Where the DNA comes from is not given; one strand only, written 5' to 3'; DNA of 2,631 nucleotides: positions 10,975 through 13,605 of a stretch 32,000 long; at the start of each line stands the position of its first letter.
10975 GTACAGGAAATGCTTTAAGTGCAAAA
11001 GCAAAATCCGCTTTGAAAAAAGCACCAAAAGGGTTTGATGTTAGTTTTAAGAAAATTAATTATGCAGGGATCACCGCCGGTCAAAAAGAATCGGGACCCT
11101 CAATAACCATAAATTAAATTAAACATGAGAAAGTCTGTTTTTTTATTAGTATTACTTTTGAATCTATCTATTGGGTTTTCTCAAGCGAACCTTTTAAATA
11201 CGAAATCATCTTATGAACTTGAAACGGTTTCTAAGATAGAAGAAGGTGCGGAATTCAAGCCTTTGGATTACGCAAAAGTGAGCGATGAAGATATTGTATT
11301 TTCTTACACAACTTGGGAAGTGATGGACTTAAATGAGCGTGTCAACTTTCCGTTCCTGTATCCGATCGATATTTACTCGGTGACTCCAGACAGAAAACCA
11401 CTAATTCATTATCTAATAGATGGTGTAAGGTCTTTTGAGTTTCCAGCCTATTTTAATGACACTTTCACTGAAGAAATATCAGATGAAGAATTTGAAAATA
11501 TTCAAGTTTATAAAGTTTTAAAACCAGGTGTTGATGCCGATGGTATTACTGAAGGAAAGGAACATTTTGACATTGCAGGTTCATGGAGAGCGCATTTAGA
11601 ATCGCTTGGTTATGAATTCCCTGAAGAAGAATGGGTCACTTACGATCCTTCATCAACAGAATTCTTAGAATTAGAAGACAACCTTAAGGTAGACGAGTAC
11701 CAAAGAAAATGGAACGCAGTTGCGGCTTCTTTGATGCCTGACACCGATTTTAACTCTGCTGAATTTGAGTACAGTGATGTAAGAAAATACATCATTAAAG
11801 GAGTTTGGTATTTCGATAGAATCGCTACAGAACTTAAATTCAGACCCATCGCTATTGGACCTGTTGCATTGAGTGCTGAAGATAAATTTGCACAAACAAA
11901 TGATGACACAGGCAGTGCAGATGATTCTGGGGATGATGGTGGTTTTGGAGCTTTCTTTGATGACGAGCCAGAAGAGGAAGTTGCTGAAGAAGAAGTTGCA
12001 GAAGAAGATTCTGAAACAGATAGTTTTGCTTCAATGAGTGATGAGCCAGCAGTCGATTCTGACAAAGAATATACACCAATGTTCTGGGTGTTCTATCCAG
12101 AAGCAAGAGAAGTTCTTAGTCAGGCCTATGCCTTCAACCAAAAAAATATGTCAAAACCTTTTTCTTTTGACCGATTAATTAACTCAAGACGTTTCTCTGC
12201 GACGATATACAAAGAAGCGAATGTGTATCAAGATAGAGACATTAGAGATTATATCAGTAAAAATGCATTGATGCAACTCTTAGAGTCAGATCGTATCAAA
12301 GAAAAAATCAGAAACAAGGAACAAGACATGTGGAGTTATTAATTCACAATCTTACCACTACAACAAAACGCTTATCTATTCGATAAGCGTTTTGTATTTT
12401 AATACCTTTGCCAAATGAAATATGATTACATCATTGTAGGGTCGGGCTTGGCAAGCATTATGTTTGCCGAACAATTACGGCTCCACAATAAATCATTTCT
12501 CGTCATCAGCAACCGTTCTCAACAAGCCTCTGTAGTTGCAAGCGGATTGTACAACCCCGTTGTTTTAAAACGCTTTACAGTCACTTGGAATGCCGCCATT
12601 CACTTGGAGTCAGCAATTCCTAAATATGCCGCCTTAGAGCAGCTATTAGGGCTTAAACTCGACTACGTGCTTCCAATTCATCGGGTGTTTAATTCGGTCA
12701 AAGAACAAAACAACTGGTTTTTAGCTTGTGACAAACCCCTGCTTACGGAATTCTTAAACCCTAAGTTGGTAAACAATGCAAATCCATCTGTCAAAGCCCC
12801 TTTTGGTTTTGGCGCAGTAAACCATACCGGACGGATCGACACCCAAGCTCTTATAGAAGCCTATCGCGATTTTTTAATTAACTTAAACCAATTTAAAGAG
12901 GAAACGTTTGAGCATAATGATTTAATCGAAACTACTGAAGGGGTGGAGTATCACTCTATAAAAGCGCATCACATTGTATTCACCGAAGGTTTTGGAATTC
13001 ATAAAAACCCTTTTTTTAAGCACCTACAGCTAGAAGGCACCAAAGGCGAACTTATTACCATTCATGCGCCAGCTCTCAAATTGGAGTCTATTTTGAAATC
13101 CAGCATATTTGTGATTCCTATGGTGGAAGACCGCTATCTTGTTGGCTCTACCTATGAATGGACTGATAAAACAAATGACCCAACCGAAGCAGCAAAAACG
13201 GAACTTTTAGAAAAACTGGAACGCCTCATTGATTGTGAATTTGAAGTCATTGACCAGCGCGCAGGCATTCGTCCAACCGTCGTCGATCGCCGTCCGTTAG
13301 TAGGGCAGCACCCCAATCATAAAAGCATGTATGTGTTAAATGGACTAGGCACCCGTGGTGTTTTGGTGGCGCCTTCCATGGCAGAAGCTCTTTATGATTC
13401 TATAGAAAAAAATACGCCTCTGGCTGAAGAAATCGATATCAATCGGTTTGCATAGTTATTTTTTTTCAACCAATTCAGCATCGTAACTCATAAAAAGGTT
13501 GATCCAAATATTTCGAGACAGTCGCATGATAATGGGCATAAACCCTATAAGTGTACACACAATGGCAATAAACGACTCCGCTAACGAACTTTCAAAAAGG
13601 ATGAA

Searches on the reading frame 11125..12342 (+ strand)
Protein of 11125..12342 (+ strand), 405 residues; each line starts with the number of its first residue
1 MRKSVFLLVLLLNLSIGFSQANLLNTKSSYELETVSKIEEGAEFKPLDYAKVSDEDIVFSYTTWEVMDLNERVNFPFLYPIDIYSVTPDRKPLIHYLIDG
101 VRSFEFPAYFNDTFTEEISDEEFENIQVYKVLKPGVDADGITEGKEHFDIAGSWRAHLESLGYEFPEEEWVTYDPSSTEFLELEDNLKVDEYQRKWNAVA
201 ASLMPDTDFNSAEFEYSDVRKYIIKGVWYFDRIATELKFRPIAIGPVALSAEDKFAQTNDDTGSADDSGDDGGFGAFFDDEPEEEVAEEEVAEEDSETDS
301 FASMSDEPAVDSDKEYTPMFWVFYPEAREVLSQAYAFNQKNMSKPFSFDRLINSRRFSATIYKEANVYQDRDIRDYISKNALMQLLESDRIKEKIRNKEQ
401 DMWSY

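Call 10: search_protein_families(library=pfam, proteins=[window:11125-12342:+], max_evalue=0.01)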
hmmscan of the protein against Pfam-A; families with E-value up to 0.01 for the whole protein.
window:11125-12342:+ (405 aa): 1 family
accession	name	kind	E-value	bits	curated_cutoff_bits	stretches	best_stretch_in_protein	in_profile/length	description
PF19841.4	GldN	-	3.5e-49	167.9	23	1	53-404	2-228/228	Gliding motility associated protein GldN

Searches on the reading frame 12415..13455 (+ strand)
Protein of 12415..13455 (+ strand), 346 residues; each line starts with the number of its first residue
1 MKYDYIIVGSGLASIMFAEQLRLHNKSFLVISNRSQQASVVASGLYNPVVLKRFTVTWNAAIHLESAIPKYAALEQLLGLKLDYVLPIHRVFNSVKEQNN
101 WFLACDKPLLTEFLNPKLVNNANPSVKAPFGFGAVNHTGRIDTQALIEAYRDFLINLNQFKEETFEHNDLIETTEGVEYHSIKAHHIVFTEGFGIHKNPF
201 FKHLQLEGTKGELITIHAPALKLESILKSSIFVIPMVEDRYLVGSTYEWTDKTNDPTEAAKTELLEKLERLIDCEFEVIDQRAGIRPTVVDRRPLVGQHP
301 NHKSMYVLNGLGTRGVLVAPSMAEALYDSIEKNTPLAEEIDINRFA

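Call 10: search_protein_families(library=pfam, proteins=[window:12415-13455:+], max_evalue=0.01)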
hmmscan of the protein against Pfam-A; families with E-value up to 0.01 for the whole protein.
window:12415-13455:+ (346 aa): 3 families
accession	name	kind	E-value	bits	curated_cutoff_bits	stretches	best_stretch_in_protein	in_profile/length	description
PF01266.30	DAO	-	1.5e-25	91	27.9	1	4-326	1-350/353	FAD dependent oxidoreductase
PF13450.12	NAD_binding_8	-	0.00084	20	21.9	1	7-36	1-30/68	NAD(P)-binding Rossmann-like domain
PF00890.30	FAD_binding_2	-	0.0077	15.9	20.4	0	4-47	1-46/414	FAD binding domain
